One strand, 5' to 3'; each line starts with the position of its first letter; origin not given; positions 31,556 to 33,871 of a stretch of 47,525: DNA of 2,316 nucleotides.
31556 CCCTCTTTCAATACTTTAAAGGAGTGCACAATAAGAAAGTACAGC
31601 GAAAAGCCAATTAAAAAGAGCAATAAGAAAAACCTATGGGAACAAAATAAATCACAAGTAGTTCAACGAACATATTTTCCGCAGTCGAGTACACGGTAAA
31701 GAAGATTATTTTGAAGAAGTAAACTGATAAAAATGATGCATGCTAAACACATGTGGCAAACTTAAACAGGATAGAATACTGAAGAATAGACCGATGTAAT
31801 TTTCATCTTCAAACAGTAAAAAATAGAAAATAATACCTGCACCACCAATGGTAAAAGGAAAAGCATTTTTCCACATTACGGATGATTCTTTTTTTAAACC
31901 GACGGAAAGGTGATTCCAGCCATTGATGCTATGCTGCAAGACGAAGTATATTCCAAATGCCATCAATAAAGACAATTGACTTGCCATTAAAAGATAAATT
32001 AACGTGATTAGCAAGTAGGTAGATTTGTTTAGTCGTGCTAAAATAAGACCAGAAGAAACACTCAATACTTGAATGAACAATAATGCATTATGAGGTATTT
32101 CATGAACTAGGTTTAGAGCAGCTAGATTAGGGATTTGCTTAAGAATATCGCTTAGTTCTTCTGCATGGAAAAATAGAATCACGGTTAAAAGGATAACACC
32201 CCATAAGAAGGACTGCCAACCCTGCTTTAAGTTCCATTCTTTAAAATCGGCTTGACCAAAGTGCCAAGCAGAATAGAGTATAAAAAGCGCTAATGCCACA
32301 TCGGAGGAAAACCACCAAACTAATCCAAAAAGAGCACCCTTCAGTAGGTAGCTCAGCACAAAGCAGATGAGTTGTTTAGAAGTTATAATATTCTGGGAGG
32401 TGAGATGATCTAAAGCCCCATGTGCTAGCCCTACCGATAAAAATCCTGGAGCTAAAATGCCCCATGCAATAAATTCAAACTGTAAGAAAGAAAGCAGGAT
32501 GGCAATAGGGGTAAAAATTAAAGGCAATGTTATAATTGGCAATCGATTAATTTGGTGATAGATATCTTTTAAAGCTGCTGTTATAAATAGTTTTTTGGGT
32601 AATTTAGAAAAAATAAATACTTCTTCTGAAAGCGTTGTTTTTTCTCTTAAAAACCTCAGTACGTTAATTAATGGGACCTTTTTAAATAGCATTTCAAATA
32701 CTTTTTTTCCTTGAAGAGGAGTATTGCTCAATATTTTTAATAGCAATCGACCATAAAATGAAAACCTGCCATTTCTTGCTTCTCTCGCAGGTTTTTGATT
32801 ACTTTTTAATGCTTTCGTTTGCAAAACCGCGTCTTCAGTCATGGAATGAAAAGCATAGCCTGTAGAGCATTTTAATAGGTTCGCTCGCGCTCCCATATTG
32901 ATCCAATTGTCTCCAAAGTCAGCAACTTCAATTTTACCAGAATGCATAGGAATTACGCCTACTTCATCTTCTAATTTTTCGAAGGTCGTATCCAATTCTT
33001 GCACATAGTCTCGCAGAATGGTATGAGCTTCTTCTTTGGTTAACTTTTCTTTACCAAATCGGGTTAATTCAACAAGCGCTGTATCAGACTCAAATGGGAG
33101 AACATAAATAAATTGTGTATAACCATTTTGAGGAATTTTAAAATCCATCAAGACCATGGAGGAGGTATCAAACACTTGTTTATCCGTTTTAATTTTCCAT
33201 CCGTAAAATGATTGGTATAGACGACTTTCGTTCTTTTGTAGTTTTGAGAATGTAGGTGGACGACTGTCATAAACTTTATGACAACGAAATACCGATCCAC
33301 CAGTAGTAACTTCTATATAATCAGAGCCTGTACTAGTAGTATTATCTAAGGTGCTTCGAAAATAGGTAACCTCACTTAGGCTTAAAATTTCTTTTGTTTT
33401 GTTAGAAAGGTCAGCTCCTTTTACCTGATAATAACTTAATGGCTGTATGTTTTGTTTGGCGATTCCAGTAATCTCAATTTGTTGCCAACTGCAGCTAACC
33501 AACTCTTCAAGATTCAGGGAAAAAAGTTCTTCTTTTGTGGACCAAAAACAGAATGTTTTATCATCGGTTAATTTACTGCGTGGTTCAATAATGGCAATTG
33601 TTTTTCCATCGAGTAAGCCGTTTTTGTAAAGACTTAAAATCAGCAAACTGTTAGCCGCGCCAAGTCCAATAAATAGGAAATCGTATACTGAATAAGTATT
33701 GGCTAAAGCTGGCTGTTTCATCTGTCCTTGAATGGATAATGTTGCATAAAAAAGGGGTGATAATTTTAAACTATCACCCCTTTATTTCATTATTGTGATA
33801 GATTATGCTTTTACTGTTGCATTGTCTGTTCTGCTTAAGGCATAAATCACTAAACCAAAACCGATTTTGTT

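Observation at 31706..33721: In-frame fusion of lycopene cyclase (CrtY) and beta-carotene dioxygenase (Brp/Blh), adjacent to a rhodopsin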

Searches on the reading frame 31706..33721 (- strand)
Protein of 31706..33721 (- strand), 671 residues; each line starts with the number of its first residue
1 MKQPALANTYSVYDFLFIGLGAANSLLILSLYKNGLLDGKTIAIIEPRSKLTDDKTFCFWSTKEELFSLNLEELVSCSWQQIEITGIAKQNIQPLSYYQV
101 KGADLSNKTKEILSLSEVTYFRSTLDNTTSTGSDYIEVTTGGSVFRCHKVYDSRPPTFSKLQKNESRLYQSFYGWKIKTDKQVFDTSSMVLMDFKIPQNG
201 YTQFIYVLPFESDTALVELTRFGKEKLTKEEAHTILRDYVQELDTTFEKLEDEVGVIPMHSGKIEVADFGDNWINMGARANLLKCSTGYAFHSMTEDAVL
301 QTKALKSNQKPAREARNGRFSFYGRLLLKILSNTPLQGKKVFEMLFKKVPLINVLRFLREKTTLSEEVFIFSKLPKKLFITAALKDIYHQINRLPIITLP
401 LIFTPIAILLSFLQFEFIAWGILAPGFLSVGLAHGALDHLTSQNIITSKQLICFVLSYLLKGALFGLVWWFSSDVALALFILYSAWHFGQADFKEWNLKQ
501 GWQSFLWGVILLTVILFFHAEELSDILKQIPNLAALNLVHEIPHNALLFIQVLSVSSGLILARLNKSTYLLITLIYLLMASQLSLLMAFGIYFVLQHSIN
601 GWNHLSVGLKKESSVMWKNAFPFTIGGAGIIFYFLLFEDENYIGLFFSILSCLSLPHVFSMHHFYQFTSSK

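Call 3: search_protein_families(library=pfam, proteins=[window:31706-33721:-], max_evalue=0.01)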
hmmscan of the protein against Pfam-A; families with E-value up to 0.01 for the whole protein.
window:31706-33721:- (671 aa): 2 families
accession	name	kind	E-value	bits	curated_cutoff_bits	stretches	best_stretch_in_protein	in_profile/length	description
PF05834.18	Lycopene_cycl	-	5.4e-49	167.7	23.4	1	14-376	1-372/380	Lycopene cyclase protein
PF15461.11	BCD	-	1.8e-29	103.6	28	1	428-660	4-262/267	Beta-carotene 15,15'-dioxygenase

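Call 4: search_protein_families(library=ncbifam, proteins=[window:31706-33721:-], max_evalue=0.01)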
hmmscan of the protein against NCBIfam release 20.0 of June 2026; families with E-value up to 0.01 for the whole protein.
window:31706-33721:- (671 aa): 4 families
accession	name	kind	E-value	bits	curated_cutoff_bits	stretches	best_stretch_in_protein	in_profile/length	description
TIGR03753.1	blh_monoox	subfamily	1.2e-34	120.1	95.25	1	422-659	2-257/260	beta-carotene 15,15'-dioxygenase, Brp/Blh family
TIGR01790.1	carotene-cycl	subfamily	2.1e-29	102.8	209.5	1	14-372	1-373/387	lycopene cyclase family protein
TIGR01789.1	lycopene_cycl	equivalog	3.3e-13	49.5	215.2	1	14-309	1-291/370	lycopene beta-cyclase CrtY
NF045687.1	LycopCycCtrL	equivalog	3.6e-07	29.5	500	1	13-299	2-291/410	lycopene beta cyclase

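Call 5: find_homologous_proteins(query=window:31706-33721:-, max_evalue=0.00001)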
Query window:31706-33721:- (671 aa): 1059 proteins with E <= 0.00001 among 8000 candidates; the best 120 are listed.
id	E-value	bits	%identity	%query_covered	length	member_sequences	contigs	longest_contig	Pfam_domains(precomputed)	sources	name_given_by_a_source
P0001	0.0e+0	1503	100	100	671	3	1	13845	PF15461.12,PF05834.19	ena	-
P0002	0.0e+0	1326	89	100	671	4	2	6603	PF15461.12,PF05834.19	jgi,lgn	jgi:lycopene beta-cyclase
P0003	0.0e+0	1319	88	100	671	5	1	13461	PF15461.12,PF05834.19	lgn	-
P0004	0.0e+0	1270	84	100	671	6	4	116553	PF15461.12,PF05834.19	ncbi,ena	-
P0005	0.0e+0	1238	83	100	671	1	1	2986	PF15461.12,PF05834.19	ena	-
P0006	0.0e+0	1237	83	100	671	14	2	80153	PF15461.12,PF05834.19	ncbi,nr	ncbi:beta-carotene 15,15'-dioxygenase, Brp/Blh family [Vicingaceae bacterium]|nr:beta-carotene 15,15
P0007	0.0e+0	1232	82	100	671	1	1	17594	PF15461.12,PF05834.19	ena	-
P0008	0.0e+0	1230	82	100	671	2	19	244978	PF15461.12,PF05834.19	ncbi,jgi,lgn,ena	-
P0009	0.0e+0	1227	82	100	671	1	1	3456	PF15461.12,PF05834.19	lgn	-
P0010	0.0e+0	1218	82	100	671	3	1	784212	PF15461.12,PF05834.19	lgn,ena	-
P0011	0.0e+0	1213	81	100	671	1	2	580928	PF15461.12,PF05834.19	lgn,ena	-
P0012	0.0e+0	1211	81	100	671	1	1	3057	PF15461.12,PF05834.19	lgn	-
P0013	0.0e+0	1201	79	100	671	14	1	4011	PF15461.12,PF05834.19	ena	-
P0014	0.0e+0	1171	78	99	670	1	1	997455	PF15461.12,PF05834.19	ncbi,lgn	-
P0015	0.0e+0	1166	78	99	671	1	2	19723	PF15461.12,PF05834.19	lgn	-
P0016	0.0e+0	1160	76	100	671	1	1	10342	PF15461.12,PF05834.19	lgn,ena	-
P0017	0.0e+0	1158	77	100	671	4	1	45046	PF15461.12,PF05834.19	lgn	-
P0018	0.0e+0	1155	77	100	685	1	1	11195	PF15461.12,PF05834.19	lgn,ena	-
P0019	0.0e+0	1134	76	100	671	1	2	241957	PF15461.12,PF05834.19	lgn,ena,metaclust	metaclust:\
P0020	0.0e+0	1134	76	100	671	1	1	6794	PF15461.12,PF05834.19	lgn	-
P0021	0.0e+0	1134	76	100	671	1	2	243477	PF15461.12,PF05834.19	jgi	-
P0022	0.0e+0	1050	70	99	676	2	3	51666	PF15461.12,PF05834.19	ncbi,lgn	ncbi:MAG: lycopene beta-cyclase [Crocinitomicaceae bacterium]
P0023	0.0e+0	1047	69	100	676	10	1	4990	PF15461.12,PF05834.19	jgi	jgi:lycopene beta-cyclase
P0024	0.0e+0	1043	68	100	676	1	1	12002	PF15461.12,PF05834.19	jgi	jgi:lycopene beta-cyclase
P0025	7.5e-293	991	65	100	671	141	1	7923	PF15461.12,PF05834.19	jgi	-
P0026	5.5e-283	958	64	100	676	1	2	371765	PF15461.12,PF05834.19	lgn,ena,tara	tara:strand:+ start:7971 stop:10001 length:2031 start_codon:yes stop_codon:yes gene_type:complete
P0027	1.6e-281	953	63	100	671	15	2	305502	PF15461.12,PF05834.19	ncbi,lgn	-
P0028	1.3e-277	941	63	99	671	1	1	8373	PF15461.12,PF05834.19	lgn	-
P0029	5.7e-275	932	63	99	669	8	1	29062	PF15461.12,PF05834.19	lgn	-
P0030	6.4e-272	922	62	99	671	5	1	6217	PF15461.12,PF05834.19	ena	-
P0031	3.4e-260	883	60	99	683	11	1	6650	PF15461.12,PF05834.19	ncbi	-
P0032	1.8e-257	874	59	99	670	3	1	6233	PF15461.12,PF05834.19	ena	-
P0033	4.2e-253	860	58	99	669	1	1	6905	PF15461.12,PF05834.19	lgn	-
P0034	6.1e-253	859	58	99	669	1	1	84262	PF15461.12,PF05834.19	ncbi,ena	-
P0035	1.8e-252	858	57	99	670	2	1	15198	PF15461.12,PF05834.19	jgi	-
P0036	1.9e-252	857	58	99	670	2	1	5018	PF15461.12,PF05834.19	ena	-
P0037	5.2e-251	853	58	97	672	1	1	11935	PF15461.12,PF05834.19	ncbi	-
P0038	4.7e-250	850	57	99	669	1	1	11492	PF15461.12,PF05834.19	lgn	-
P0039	5.3e-250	849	57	99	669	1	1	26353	PF15461.12,PF05834.19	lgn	-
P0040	1.9e-249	847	57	99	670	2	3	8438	PF15461.12,PF05834.19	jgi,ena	-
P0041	4.4e-249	846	59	99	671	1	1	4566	PF15461.12,PF05834.19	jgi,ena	-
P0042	8.6e-248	842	57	99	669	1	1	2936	PF15461.12,PF05834.19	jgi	jgi:lycopene beta-cyclase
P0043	1.3e-247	842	57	99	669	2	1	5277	PF15461.12,PF05834.19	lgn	-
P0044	4.3e-247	840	56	99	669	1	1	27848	PF15461.12,PF05834.19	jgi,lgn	jgi:lycopene beta-cyclase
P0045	1.2e-246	838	57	99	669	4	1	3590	PF15461.12,PF05834.19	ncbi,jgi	jgi:lycopene beta-cyclase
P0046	1.8e-246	838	56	99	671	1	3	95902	PF15461.12,PF05834.19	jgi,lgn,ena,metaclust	metaclust:\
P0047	5.4e-246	836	56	100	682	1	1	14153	PF15461.12,PF05834.19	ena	-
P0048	1.5e-244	831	56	99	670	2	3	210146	PF15461.12,PF05834.19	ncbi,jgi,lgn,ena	-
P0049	4.3e-244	830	57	99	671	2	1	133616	PF15461.12,PF05834.19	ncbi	-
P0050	4.8e-244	830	56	100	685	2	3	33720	PF15461.12,PF05834.19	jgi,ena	-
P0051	8.3e-244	829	57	99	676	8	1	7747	PF15461.12,PF05834.19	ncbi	-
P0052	1.1e-242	825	57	97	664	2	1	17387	PF15461.12,PF05834.19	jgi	-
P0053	1.7e-242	825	55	98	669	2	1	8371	PF15461.12,PF05834.19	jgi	-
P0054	2.2e-242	824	56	97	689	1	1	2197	PF15461.12,PF05834.19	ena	-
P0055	7.6e-242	822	56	99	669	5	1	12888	PF15461.12,PF05834.19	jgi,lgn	jgi:lycopene beta-cyclase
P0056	7.9e-242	822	55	98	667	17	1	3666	PF15461.12,PF05834.19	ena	-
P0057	4.6e-240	817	58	97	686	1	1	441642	PF15461.12,PF05834.19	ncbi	ncbi:Brp/Blh family beta-carotene 15,15'-monooxygenase/lycopene cyclase-like protein [Pedobacter sp.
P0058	8.6e-239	812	56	99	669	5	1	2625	PF15461.12,PF05834.19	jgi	-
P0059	1.8e-238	811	55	99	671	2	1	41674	PF15461.12,PF05834.19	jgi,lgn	-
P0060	1.4e-237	808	55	99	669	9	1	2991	PF15461.12,PF05834.19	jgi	jgi:lycopene beta-cyclase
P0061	3.7e-237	807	56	99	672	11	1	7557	PF15461.12,PF05834.19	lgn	-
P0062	3.8e-236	804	54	98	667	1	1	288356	PF15461.12,PF05834.19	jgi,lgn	jgi:lycopene beta-cyclase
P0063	2.8e-235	801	54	99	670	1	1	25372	PF15461.12,PF05834.19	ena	-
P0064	4.2e-235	800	54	99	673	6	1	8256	PF15461.12,PF05834.19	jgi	-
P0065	9.3e-234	796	55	99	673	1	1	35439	PF15461.12,PF05834.19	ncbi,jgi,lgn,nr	ncbi:MAG: beta-carotene 15,15'-dioxygenase, Brp/Blh family [bacterium]|nr:beta-carotene 15,15'-dioxy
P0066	1.4e-233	795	55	99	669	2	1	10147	PF15461.12,PF05834.19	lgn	-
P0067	1.9e-232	791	54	98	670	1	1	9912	PF15461.12,PF05834.19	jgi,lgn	jgi:lycopene beta-cyclase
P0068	6.7e-229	780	55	97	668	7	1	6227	PF15461.12,PF05834.19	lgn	-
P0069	1.3e-228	779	82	64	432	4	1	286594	PF15461.12,PF05834.19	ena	-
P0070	1.1e-225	769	53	97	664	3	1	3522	PF15461.12,PF05834.19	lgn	-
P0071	6.2e-225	767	54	99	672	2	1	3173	PF15461.12,PF05834.19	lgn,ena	-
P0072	1.2e-224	766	53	98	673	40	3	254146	PF15461.12,PF05834.19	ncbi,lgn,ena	-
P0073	4.4e-223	760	53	98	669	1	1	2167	PF15461.12,PF05834.19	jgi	jgi:lycopene beta-cyclase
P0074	4.0e-219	747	53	100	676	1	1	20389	PF15461.12,PF05834.19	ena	-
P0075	7.5e-217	740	52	97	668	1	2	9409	PF15461.12,PF05834.19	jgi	jgi:lycopene beta-cyclase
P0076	7.5e-217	740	52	97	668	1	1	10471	PF15461.12,PF05834.19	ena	-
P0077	4.3e-216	737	50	98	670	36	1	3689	PF15461.12,PF05834.19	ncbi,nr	ncbi:MAG: beta-carotene 15,15'-dioxygenase, Brp/Blh family [Flavobacteriales bacterium]|nr:beta-caro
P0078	4.8e-216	737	52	97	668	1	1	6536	PF15461.12,PF05834.19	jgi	jgi:lycopene beta-cyclase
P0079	4.8e-216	737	52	97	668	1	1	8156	PF15461.12,PF05834.19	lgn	-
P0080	7.9e-216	736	52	97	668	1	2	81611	PF15461.12,PF05834.19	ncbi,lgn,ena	-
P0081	1.2e-215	736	52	97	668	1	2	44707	PF15461.12,PF05834.19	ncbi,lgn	-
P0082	1.3e-215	736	52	97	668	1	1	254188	PF15461.12,PF05834.19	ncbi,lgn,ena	-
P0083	1.8e-215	735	52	97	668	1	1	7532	PF15461.12,PF05834.19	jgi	-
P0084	1.8e-215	735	52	97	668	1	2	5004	PF15461.12,PF05834.19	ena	-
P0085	2.8e-215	735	52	97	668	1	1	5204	PF15461.12,PF05834.19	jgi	jgi:lycopene beta-cyclase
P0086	2.8e-215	735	52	97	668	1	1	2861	PF15461.12,PF05834.19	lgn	-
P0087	2.9e-215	735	52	97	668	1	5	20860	PF15461.12,PF05834.19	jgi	jgi:lycopene beta-cyclase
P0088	2.9e-215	735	52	97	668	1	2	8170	PF15461.12,PF05834.19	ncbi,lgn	-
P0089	3.5e-215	734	52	97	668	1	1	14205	PF15461.12,PF05834.19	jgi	jgi:lycopene beta-cyclase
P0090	3.6e-215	734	52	97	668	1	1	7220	PF15461.12,PF05834.19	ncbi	-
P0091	3.8e-215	734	51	97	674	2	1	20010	PF15461.12,PF05834.19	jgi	jgi:lycopene beta-cyclase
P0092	5.8e-215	734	52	97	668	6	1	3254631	PF15461.12,PF05834.19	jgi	jgi:lycopene beta-cyclase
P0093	8.9e-215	733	53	97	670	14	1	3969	PF15461.12,PF05834.19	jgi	-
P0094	9.1e-215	733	52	97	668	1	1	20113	PF15461.12,PF05834.19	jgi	jgi:lycopene beta-cyclase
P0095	9.2e-215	733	52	97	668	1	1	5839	PF15461.12,PF05834.19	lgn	-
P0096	1.5e-214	732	52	97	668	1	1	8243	PF15461.12,PF05834.19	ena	-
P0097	1.6e-213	729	49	99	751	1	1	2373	PF15461.12,PF05834.19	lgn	-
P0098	1.7e-213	729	52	97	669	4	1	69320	PF15461.12,PF05834.19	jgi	jgi:lycopene beta-cyclase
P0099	2.3e-213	728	52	97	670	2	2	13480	PF15461.12,PF05834.19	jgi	jgi:lycopene beta-cyclase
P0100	6.1e-213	727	52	97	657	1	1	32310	PF15461.12,PF05834.19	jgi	jgi:lycopene beta-cyclase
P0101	8.6e-212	723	50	98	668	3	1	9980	PF15461.12,PF05834.19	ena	-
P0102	9.0e-212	723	52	97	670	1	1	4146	PF15461.12,PF05834.19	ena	-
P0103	1.3e-211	723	56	90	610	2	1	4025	PF15461.12,PF05834.19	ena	-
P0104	3.9e-210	718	49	99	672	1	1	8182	PF15461.12,PF05834.19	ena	-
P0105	2.5e-209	715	49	97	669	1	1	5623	PF15461.12,PF05834.19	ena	-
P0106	6.2e-208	710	50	97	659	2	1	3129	PF15461.12,PF05834.19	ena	-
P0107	7.4e-206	703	49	98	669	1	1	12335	PF15461.12,PF05834.19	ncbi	-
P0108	8.8e-204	697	48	98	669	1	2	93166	PF15461.12,PF05834.19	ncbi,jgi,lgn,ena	jgi:lycopene beta-cyclase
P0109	2.3e-203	695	49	97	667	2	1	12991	PF15461.12,PF05834.19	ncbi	-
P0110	2.1e-201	689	48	98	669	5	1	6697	PF15461.12,PF05834.19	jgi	-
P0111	1.2e-200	686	49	99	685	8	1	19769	PF15461.12,PF05834.19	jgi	-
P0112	1.5e-200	686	47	97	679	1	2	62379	PF15461.12,PF05834.19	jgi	jgi:lycopene beta-cyclase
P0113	2.2e-200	685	49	97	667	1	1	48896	PF15461.12,PF05834.19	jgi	jgi:lycopene beta-cyclase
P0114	2.6e-200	685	48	98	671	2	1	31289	PF15461.12,PF05834.19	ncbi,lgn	-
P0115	3.1e-200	685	50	98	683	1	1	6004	PF15461.12,PF05834.19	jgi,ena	jgi:lycopene beta-cyclase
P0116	7.4e-200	684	48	97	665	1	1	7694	PF15461.12,PF05834.19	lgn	-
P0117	4.1e-199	681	49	97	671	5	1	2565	PF15461.12,PF05834.19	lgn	-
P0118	1.2e-198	680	48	98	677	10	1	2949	PF15461.12,PF05834.19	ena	-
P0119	1.4e-197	676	48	98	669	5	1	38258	PF15461.12,PF05834.19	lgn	-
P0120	1.7e-197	676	48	97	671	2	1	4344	PF15461.12,PF05834.19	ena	-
